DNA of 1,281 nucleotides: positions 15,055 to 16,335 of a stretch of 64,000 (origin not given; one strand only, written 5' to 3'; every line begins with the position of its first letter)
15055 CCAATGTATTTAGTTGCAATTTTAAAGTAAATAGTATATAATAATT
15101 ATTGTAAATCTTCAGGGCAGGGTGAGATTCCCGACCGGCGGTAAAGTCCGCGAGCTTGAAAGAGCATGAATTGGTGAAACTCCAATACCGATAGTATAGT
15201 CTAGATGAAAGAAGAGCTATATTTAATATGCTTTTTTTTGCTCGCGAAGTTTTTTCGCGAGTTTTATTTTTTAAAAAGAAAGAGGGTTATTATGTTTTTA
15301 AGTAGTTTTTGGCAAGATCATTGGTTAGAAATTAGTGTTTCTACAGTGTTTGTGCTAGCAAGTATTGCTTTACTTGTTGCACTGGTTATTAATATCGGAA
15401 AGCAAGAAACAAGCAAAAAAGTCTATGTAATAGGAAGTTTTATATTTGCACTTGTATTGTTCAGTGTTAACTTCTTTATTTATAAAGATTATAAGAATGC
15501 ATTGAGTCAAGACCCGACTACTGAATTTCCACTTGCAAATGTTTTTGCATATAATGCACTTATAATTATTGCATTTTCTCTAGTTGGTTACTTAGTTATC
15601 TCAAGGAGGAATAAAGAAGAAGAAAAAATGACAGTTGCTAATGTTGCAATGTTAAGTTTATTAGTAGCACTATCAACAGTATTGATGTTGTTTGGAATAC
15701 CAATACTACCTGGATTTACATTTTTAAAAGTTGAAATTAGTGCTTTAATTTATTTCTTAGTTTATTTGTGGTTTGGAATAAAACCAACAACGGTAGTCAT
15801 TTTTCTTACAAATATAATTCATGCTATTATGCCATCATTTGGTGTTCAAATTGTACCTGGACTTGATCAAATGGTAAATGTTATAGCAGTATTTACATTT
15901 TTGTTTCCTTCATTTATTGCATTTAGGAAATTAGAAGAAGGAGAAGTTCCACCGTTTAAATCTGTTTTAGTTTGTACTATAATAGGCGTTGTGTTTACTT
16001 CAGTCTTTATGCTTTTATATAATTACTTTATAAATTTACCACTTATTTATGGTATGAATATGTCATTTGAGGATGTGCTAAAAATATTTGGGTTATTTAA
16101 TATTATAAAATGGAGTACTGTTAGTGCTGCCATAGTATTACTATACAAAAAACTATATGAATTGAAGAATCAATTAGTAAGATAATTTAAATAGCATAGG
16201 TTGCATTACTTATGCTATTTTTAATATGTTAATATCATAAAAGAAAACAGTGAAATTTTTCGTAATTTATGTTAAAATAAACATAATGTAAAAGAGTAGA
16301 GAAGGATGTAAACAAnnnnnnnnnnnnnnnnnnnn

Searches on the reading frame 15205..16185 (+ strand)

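Call 61: search_protein_families(library=pfam, proteins=[window:15205-16185:+], max_evalue=0.001)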
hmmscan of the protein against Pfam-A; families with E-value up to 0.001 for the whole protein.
window:15205-16185:+ (326 aa): 1 family
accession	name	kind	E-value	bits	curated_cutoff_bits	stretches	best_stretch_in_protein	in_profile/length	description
PF12822.12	ECF_trnsprt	-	6.7e-09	36.4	30.7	1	147-308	3-158/169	ECF transporter, substrate-specific component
